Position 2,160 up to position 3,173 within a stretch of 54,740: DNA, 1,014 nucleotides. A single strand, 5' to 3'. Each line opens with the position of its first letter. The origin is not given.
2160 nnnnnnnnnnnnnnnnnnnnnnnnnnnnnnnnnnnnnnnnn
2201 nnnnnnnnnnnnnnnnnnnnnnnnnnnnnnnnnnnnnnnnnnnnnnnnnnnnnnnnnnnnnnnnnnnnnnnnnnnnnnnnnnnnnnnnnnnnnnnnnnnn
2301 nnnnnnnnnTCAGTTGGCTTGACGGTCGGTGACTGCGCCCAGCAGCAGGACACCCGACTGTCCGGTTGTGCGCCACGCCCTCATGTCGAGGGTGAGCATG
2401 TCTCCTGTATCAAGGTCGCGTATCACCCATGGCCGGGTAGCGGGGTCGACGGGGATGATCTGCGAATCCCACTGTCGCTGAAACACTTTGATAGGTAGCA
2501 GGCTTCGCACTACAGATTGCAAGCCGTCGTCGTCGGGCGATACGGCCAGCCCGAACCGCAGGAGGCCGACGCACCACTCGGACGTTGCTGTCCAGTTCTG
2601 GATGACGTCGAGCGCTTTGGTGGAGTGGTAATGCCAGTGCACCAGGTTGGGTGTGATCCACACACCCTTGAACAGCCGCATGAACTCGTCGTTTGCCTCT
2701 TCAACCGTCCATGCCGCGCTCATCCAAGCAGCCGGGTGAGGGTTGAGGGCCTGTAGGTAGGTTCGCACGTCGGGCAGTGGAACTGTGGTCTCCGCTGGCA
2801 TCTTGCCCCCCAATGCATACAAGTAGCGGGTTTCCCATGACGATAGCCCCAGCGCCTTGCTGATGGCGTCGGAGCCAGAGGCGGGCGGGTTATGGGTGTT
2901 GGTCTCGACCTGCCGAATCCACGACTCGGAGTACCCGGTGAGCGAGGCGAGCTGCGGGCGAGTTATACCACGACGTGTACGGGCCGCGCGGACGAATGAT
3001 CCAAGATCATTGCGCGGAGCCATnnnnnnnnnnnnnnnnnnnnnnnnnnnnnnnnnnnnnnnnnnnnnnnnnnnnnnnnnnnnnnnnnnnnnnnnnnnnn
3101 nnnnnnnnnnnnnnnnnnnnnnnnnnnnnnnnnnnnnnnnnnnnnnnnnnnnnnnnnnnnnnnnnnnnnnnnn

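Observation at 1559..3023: Cargo pair between integrase and repressor: an alpha/beta hydrolase convergent with an XRE regulator carrying a ligand-binding-like domain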

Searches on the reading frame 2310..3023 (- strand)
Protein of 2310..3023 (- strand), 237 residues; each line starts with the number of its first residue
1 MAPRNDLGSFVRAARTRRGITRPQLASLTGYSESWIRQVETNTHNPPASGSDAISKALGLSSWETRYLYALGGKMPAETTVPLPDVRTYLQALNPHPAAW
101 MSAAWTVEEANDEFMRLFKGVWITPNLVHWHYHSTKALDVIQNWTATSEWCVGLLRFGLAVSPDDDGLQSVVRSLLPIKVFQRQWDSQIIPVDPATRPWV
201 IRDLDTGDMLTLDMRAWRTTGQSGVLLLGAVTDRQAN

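Call 3: search_protein_families(library=pfam, proteins=[window:2310-3023:-], max_evalue=0.1)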
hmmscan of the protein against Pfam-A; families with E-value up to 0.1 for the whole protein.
window:2310-3023:- (237 aa): 4 families
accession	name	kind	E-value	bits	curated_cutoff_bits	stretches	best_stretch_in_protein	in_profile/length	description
PF17765.7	MLTR_LBD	-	1.2e-14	55.2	26.3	1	84-227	3-150/168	MmyB-like transcription regulator ligand binding domain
PF13560.12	HTH_31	-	5.4e-10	39.9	27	1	6-61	1-57/64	Helix-turn-helix domain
PF01381.28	HTH_3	-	0.00059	20.3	23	1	11-61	1-51/55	Helix-turn-helix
PF12844.13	HTH_19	-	0.0091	16.3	30.2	1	8-61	1-54/64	Helix-turn-helix domain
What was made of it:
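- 2310..3023 (-): Gene for a 237-aa MmyB-like transcription regulator: XRE HTH (aa 6-61) plus a PAS-like ligand-binding domain (aa 84-227). Pfam HTH_31 and MLTR_LBD (call 3).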

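Call 6: search_protein_families(library=ncbifam, proteins=[window:2310-3023:-], max_evalue=0.01)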
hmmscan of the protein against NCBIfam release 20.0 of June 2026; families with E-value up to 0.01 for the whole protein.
window:2310-3023:- (237 aa): 4 families
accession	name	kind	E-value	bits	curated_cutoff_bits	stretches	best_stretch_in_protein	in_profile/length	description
TIGR03070.1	couple_hipB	subfamily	5.1e-08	32.8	71.65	1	6-41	2-37/58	type II toxin-antitoxin system Y4mF family antitoxin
NF006015.0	PRK08154.1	subfamily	5.5e-06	25.7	204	1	6-60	30-84/314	anaerobic benzoate catabolism transcriptional regulator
TIGR00270.2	TIGR00270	equivalog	0.00038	20.3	110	1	6-62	75-131/159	multiprotein bridging factor aMBF1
NF002773.0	PRK02866.1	subfamily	0.0099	16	150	0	4-82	3-81/147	cyanase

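Call 7: search_protein_families(library=phrogs, proteins=[window:2310-3023:-], max_evalue=0.01)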
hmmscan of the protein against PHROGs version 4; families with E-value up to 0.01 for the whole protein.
window:2310-3023:- (237 aa): 7 families
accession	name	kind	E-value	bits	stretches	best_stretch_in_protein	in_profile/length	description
phrog_5823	-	transcription regulation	9.6e-09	35.9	1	6-61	6-62/404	transcriptional regulator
phrog_3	-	transcription regulation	5.2e-05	24.2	1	5-64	87-144/430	transcriptional repressor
phrog_7241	-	transcription regulation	0.00023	22.2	1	9-60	64-115/122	transcriptional regulator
phrog_8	-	transcription regulation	0.0011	19.5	1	6-61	76-131/346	transcriptional regulator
phrog_2439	-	transcription regulation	0.0011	18.9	1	11-61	12-62/367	transcriptional regulator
phrog_2328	-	transcription regulation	0.0049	17.6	1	4-61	13-70/128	transcriptional repressor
phrog_4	-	transcription regulation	0.0063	16.5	1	6-85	136-210/400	transcriptional repressor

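Call 8: search_protein_families(library=padloc, proteins=[window:2310-3023:-], max_evalue=0.01)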
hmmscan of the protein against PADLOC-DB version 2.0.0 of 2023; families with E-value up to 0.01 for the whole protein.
window:2310-3023:- (237 aa): 6 families
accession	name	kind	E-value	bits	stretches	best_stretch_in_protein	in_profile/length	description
PDLC03949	RmrA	-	6e-06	23.4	1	12-60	8-56/363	-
PDLC04142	capH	-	1.2e-05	24.3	1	5-63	5-60/103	capH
PDLC02926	HTH_VI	-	6e-05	21.2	1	7-59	2-54/92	-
PDLC03953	RmrA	-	0.00085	16.6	1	9-60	8-59/373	-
PDLC03946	RmrA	-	0.0031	14.3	1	12-59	8-55/357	-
PDLC03951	RmrA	-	0.0048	13.9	1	13-62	15-64/400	-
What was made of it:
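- On Known anti-phage defence systems (PADLOC-DB): Only HTH-region hits (RmrA, capH, residues 5-63) for the regulator (call 8).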

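Call 10: find_homologous_proteins(query=window:2310-3023:-)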
Query window:2310-3023:- (237 aa): 21 proteins with E <= 0.001 among 1033 candidates.
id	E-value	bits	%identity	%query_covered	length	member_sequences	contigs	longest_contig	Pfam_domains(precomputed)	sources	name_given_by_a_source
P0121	8.6e-156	535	98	100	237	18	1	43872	PF17765.8,PF13560.13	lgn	-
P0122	4.0e-129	447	83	100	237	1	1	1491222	PF12844.14,PF17765.8,PF13560.13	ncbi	ncbi:helix-turn-helix domain-containing protein [Mycobacteriaceae bacterium NPDC060252]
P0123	1.2e-108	380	79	86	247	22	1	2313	PF17765.8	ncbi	-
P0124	4.9e-90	319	60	96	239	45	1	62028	PF17765.8,PF01381.29,PF13560.13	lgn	-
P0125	1.2e-85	305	82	66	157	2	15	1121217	PF17765.8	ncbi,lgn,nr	ncbi:hypothetical protein [Mycobacteroides immunogenum]|nr:hypothetical protein [Mycobacteroides imm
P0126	3.3e-84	300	55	97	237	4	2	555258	PF17765.8,PF01381.29,PF13560.13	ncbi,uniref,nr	ncbi:helix-turn-helix domain-containing protein [Mycobacteroides abscessus]|uniref:helix-turn-helix 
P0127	1.2e-82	295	54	97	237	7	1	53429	PF17765.8,PF01381.29,PF13560.13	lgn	-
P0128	1.8e-82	294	54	98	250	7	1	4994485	PF17765.8,PF01381.29,PF13560.13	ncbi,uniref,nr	ncbi:transcriptional regulator [Mycobacteroides stephanolepidis]|uniref:Transcriptional regulator n=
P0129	1.4e-79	285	57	97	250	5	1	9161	PF17765.8,PF01381.29,PF13560.13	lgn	-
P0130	1.8e-76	275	56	89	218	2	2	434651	PF17765.8,PF13560.13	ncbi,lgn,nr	ncbi:transcriptional regulatory protein [Mycobacteroides abscessus subsp. bolletii]|nr:transcription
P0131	4.3e-72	260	51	97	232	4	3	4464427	PF17765.8,PF01381.29,PF13560.13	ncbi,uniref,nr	ncbi:helix-turn-helix domain-containing protein [Mycobacterium canetti]|uniref:helix-turn-helix doma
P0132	2.6e-70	255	49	97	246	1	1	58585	PF17765.8,PF01381.29,PF13560.13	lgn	-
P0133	3.4e-70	254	49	96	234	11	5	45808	PF17765.8,PF01381.29,PF13560.13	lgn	-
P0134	3.9e-70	254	48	97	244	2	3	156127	PF12844.14,PF17765.8,PF01381.29,PF13560.13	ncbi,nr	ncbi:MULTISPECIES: helix-turn-helix transcriptional regulator [unclassified Mycobacteroides]|nr:MULT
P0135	2.1e-68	248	48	97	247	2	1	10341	PF17765.8,PF01381.29,PF13560.13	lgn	-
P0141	2.8e-31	127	36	96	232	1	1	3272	PF13560.13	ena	-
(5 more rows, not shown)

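Call 36: search_solved_structures(query=window:2310-3023:-, max_evalue=1, show_alignments=2)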
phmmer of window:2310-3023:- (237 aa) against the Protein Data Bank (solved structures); distinct sequences matched with E-value up to 1: 8.
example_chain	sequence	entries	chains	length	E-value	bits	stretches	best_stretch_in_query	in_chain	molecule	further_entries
7t5u_A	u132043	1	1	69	0.0014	21.3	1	6-61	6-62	Helix-turn-helix domain-containing protein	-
5t87_E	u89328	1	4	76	0.023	17.3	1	174-237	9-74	CdiA toxin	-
2b5a_A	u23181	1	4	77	0.11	15.1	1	7-57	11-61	C.BclI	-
9c72_A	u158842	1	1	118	0.11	15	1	129-163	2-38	Spindle defective 2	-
2mez_A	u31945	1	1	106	0.38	13.3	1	7-61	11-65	Multiprotein Bridging Factor (MBP-like)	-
8bny_A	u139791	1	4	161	0.38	13.3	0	5-50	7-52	Immunity repressor protein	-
8c7e_A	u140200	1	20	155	0.5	12.9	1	2-77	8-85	Cyanate hydratase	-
2p5t_A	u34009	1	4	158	0.87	12.1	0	181-213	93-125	Putative transcriptional regulator PezA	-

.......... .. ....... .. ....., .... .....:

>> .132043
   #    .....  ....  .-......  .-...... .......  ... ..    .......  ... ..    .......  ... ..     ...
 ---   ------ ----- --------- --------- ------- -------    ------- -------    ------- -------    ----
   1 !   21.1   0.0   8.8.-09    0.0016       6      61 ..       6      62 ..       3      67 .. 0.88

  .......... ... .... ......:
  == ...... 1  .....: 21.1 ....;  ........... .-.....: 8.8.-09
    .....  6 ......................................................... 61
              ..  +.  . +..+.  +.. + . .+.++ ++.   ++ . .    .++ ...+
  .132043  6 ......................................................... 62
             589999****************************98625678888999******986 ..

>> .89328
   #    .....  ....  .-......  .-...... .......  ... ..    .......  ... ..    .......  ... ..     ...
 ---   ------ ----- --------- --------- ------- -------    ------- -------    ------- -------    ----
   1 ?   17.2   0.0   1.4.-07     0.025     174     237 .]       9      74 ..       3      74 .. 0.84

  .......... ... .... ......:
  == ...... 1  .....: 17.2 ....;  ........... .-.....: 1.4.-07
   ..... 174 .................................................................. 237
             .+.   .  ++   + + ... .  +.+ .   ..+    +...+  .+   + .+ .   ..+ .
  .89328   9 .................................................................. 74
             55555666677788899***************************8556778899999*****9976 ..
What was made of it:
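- Tried and rejected: Single-sequence PDB search with the regulator missed 3pxp (call 36).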

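Call 42: search_solved_structures(query=A4, max_evalue=1, show_alignments=2)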
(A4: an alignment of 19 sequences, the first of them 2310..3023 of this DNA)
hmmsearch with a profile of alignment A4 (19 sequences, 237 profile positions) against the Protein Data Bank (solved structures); distinct sequences matched with E-value up to 1: 95 (the best 60 are shown).
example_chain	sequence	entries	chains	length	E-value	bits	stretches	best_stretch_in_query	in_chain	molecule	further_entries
8tac_A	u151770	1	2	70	1e-06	31.4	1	5-60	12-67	DBP48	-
8bny_A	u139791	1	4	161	2.8e-06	30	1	6-65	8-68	Immunity repressor protein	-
9sf2_A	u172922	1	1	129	2e-05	27.2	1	4-67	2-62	Transcriptional regulator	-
7t5u_A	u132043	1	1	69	2.7e-05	26.7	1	5-60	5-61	Helix-turn-helix domain-containing protein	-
2b5a_A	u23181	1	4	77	3.4e-05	26.4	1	4-60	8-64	C.BclI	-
2mez_A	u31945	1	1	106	3.7e-05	26.3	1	8-60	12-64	Multiprotein Bridging Factor (MBP-like)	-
3kxa_A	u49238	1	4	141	4.9e-05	25.9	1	8-66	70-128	Putative uncharacterized protein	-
1y7y_A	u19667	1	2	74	8.7e-05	25.1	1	6-64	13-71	C.AhdI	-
4o8b_A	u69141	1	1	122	9.6e-05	25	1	7-60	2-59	Uncharacterized protein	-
3pxp_A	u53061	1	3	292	0.00013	24.5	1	4-188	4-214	Helix-turn-helix domain protein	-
2r1j_L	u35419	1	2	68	0.00019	23.9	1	4-62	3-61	Repressor protein C2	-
1x57_A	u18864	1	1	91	0.00021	23.8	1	6-61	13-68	Endothelial differentiation-related factor 1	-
1adr_A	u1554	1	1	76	0.00026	23.6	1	4-62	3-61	P22 C2 REPRESSOR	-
3jxb_C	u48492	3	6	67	0.00031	23.3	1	6-62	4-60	Repressor protein C2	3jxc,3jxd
9b0q_CH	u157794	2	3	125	0.0004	22.9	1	6-61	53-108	Endothelial differentiation-related factor 1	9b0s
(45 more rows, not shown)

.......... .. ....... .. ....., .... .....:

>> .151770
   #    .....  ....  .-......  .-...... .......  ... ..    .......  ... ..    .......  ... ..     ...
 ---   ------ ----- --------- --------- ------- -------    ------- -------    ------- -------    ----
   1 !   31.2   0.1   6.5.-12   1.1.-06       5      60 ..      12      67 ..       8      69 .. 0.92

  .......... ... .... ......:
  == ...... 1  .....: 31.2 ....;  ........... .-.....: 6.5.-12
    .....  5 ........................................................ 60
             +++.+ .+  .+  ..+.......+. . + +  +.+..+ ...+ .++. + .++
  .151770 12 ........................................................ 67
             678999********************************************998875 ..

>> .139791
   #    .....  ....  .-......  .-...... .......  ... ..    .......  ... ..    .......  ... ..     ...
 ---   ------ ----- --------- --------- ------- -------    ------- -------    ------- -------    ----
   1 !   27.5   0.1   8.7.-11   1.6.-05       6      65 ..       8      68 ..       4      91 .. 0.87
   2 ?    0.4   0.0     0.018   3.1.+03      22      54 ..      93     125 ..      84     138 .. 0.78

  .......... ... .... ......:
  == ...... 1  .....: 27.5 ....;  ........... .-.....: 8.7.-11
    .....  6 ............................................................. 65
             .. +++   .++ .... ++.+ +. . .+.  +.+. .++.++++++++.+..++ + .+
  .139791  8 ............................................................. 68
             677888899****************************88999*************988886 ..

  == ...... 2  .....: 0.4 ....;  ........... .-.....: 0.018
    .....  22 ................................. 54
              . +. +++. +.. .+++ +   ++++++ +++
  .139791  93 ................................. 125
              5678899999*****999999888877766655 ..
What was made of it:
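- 2310..3023 (-): A PDB profile search hits 3pxp over residues 4-188 (call 42).
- On MmyB-like transcription regulators (MLTR): Profile hit to 3pxp at E 1.3e-4 over residues 4-188 (call 42).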

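Call 50: search_protein_representatives(protein=window:2310-3023:-)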
Query: 237 residues. Proteins with E-value up to 0.001 (for the whole library): 395; up to 1e-10: 50; up to 1e-30: 8. The best 150 are listed.
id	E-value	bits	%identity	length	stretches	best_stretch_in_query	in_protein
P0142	1.8e-61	224.0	45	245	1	4-233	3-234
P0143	4.3e-53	196.6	43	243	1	6-222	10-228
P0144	3.3e-49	183.8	41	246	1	7-232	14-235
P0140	1.5e-48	181.7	48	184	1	55-234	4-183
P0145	3.2e-46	174.1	40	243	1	6-232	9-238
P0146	2.0e-40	155.1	38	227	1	6-232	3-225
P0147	3.4e-36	141.2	35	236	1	7-234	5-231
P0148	4.6e-36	140.8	36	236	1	5-231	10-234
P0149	9.6e-28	113.6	27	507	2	6-193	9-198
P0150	1.2e-27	113.2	34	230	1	7-231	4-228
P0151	1.2e-25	106.7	27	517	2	7-222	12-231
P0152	2.5e-22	95.8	38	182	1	85-218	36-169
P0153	4.2e-22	95.1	46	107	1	129-231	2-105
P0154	5.7e-20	88.1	32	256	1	7-226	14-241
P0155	3.6e-19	85.5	27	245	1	6-232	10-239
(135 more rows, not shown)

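Call 61: predict_structure(alignment_id=A5)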
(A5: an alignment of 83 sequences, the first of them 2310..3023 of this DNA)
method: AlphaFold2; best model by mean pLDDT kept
length: 237 residues; sequences in the alignment: 83
mean_pLDDT: 92.7   pTM: 0.86
mean pLDDT of the five models: 92.7, 92.0, 91.6, 91.4, 90.6
residues with pLDDT >= 90: 196; 70-90: 28; 50-70: 12; < 50: 1
segments of 3 or more residues with pLDDT < 50: none
pLDDT, mean of each block of 10 residues (from residue 1): 78 97 98 98 96 98 94 76 83 97 94 97 95 96 96 93 91 96 92 91 98 89 87 93
secondary structure, 60 per line:
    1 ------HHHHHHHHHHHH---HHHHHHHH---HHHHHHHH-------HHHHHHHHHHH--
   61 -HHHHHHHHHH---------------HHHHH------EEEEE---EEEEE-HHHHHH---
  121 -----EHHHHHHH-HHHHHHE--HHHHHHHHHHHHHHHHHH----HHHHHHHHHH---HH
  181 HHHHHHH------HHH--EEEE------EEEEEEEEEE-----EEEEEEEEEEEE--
elements in order: H7-18 H22-29 H33-40 H48-58 H62-71 H87-91 E98-102 E106-110 H112-117 H127-133 H135-140 H144-161 H166-175 H179-187 E199-202 E209-218 E224-235
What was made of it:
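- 2310..3023 (-): AF2 pLDDT is 92.7 (call 61).
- On MmyB-like transcription regulators (MLTR): Five helices at residues 7-71 in the AF2 model (call 61).
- On RsbQ-PAS two-part sensing module: Here the PAS-like domain is C-terminal to an HTH, is of the MLTR type, and has no coiled-coil (calls 3, 61).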

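Call 65: search_dna_similar(query=window:2310-3023:-, collection=phages, mode=protein, max_rows=40, max_evalue=1e-8)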
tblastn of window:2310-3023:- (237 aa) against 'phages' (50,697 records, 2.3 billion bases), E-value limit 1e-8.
Records with a match: 6; places in all: 6; records where one place covers at least 80% of the query: 6.
Best place of each record, by identity: 95-99% 1; 60-80% 1; <60% 4.
By first word of the organism name: Mycobacterium 6.
By host as written in the record: Mycobacterium abscessus GD62 1; Mycobacterium abscessus GD05 1; Mycobacterium abscessus GD90 1; Mycobacterium abscessus GD02 1; Mycobacterium abscessus GD91 1; Mycobacterium abscessus GD03 1.
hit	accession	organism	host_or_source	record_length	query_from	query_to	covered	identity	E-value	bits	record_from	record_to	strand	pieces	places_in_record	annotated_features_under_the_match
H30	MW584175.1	Mycobacterium phage prophi62-2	Mycobacterium abscessus GD62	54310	1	237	100%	98.7%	9e-146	454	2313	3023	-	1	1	3: helix-turn-helix DNA binding domain protein | 2: alpha/beta fold hydrolase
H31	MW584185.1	Mycobacterium phage prophiGD05-3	Mycobacterium abscessus GD05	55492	5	237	98%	78.1%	4e-115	367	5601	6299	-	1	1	7: helix-turn-helix DNA binding domain protein | 6: esterase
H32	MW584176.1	Mycobacterium phage prophiGD90-1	Mycobacterium abscessus GD90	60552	1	237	100%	58.6%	3e-85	281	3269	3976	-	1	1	6: hypothetical protein | 5: alpha/beta hydrolase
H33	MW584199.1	Mycobacterium phage prophiGD02-2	Mycobacterium abscessus GD02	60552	1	237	100%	58.6%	3e-84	278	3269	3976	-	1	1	6: hypothetical protein | 5: alpha/beta hydrolase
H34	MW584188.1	Mycobacterium phage prophiGD91-2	Mycobacterium abscessus GD91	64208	1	233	98%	46.8%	1e-65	225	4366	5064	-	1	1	7: helix-turn-helix DNA binding domain protein | 6: alpha/beta hydrolase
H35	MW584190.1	Mycobacterium phage prophiGD03-1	Mycobacterium abscessus GD03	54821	7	202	83%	42.4%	2e-42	158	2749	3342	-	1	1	4: helix-turn-helix DNA binding protein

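Call 70: fold_search(model_id=the predicted structure, library=pdb)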
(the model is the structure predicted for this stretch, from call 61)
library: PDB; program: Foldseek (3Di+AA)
matches with E <= 10: 1002; with E <= 0.001: 2
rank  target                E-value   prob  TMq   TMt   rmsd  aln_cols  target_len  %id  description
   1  3pxp_B                1.1e-09  1.00  0.54  0.46   7.7       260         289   16  Crystal structure of a PAS and DNA binding domain containing protein (Caur_2278) from CHLOROFLEXUS AURANTIACUS J-10-FL (released 2011-01-19)
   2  3pxp_A                1.2e-09  1.00  0.54  0.46   7.7       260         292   16  Crystal structure of a PAS and DNA binding domain containing protein (Caur_2278) from CHLOROFLEXUS AURANTIACUS J-10-FL (released 2011-01-19)
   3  6jq1_B                1.4e-03  1.00  0.28  0.47   4.8        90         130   21  Crystal Structure of DdrO from Deinococcus geothermalis (released 2019-08-28)
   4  7t5u                  2.1e-03  1.00  0.22  0.76   1.4        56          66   34  Structure of E. coli MS115-1 CapH N-terminal domain (released 2022-09-14)
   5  6jq1_A                2.1e-03  1.00  0.28  0.47   4.7        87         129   21  Crystal Structure of DdrO from Deinococcus geothermalis (released 2019-08-28)
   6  9a7f_A                2.3e-03  1.00  0.27  0.47   1.9        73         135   25  Integrative model of RGHR-DLDH1 by crosslinking MS and deep learning (released 2024-09-18)
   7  1y7y_B                2.9e-03  1.00  0.24  0.85   1.0        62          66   27  High-resolution crystal structure of the restriction-modification controller protein C.AhdI from Aeromonas hydrophila (released 2005-02-22)
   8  1adr_MODEL_1_A        2.9e-03  1.00  0.26  0.77   1.8        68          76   31  DETERMINATION OF THE NUCLEAR MAGNETIC RESONANCE STRUCTURE OF THE DNA-BINDING DOMAIN OF THE P22 C2 REPRESSOR (1 (released 1994-01-31)
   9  2b5a_B                3.4e-03  1.00  0.25  0.76   3.0        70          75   23  C.BclI, Control Element of the BclI Restriction-Modification System (released 2006-01-03)
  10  2b5a_A                3.7e-03  1.00  0.25  0.73   4.2        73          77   22  C.BclI, Control Element of the BclI Restriction-Modification System (released 2006-01-03)
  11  1y7y_A                3.9e-03  1.00  0.24  0.81   1.0        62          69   27  High-resolution crystal structure of the restriction-modification controller protein C.AhdI from Aeromonas hydrophila (released 2005-02-22)
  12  2r1j_L                5.1e-03  1.00  0.25  0.85   1.1        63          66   32  Crystal Structure of the P22 c2 Repressor protein in complex with the synthetic operator 9T (released 2008-04-29)
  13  3jxb_D                5.4e-03  1.00  0.25  0.87   1.1        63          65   32  Crystal structure of the P22 c2 repressor protein in complex with synthetic operator 9C (released 2010-01-19)
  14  3jxb_C                6.0e-03  1.00  0.25  0.84   1.1        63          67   32  Crystal structure of the P22 c2 repressor protein in complex with synthetic operator 9C (released 2010-01-19)
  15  2b5a_C                6.7e-03  1.00  0.25  0.75   4.2        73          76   22  C.BclI, Control Element of the BclI Restriction-Modification System (released 2006-01-03)
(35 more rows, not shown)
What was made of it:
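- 2310..3023 (-): The Foldseek top hit is 3pxp at E 1e-9 (call 70).
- On MmyB-like transcription regulators (MLTR): HTH fold hits (call 70).
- Tried and rejected: The profile search and the fold search found it (calls 42, 70).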

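Call 72: find_encoding_contigs(protein=P0131, flank=6000, max_places=1)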
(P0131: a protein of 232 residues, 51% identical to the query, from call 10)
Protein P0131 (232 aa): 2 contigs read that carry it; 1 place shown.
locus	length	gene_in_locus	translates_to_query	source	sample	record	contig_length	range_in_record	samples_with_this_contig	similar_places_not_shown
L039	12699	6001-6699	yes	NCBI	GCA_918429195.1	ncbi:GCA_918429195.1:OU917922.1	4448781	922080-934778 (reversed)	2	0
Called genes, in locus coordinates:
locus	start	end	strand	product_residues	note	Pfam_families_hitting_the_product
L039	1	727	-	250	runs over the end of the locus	-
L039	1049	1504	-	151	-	-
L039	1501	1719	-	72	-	-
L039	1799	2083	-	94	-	-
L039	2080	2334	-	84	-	PF00462:Glutaredoxin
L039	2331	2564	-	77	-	PF12728:HTH_17 (weak)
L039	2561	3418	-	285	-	PF03374:ANT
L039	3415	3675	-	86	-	-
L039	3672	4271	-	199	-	-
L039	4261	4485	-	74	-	-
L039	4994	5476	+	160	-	-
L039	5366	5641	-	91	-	-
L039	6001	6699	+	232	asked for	PF01381:HTH_3 (weak), PF13560:HTH_31, PF17765:MLTR_LBD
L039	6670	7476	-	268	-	PF00561:Abhydrolase_1, PF12146:Hydrolase_4, PF12697:Abhydrolase_6, PF07859:Abhydrolase_3 (weak), PF03096:Ndr (weak)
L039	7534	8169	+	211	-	PF10708:DUF2510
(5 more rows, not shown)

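Call 73: find_encoding_contigs(protein=P0126, flank=6000, max_places=1)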
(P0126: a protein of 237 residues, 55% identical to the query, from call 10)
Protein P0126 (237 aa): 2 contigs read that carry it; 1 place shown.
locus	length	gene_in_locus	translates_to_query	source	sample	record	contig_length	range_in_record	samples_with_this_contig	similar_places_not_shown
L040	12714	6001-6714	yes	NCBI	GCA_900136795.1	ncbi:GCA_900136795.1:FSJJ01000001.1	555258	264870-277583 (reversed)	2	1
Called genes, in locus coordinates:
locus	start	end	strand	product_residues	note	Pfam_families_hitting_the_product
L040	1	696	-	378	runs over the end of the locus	-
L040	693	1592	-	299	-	PF12684:DUF3799, PF12705:PDDEXK_1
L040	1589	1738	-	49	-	-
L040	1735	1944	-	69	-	-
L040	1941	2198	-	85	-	-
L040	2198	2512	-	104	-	-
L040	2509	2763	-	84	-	-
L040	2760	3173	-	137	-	PF19698:DUF6197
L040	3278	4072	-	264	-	PF02498:Bro-N (faint), PF03374:ANT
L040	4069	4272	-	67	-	PF12728:HTH_17 (weak)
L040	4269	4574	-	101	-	-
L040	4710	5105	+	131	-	-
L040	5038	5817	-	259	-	-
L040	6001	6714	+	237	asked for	PF13560:HTH_31, PF01381:HTH_3 (weak), PF17765:MLTR_LBD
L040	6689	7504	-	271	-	PF00561:Abhydrolase_1, PF12146:Hydrolase_4 (weak), PF12697:Abhydrolase_6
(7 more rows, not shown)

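Call 74: find_encoding_contigs(protein=P0141, flank=6000, max_places=1)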
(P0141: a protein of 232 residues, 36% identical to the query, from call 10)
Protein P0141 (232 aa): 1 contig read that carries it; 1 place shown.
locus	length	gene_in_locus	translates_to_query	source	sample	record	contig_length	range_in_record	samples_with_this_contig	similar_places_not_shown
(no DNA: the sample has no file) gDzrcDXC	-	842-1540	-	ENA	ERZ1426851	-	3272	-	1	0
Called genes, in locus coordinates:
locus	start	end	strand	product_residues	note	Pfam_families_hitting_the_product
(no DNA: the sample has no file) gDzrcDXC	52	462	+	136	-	PF01381:HTH_3, PF13560:HTH_31 (weak)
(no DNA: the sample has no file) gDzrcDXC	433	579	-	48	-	-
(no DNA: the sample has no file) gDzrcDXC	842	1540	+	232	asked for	PF13560:HTH_31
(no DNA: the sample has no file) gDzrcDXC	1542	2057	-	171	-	PF13392:HNH_3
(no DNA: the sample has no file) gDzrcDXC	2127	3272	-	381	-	?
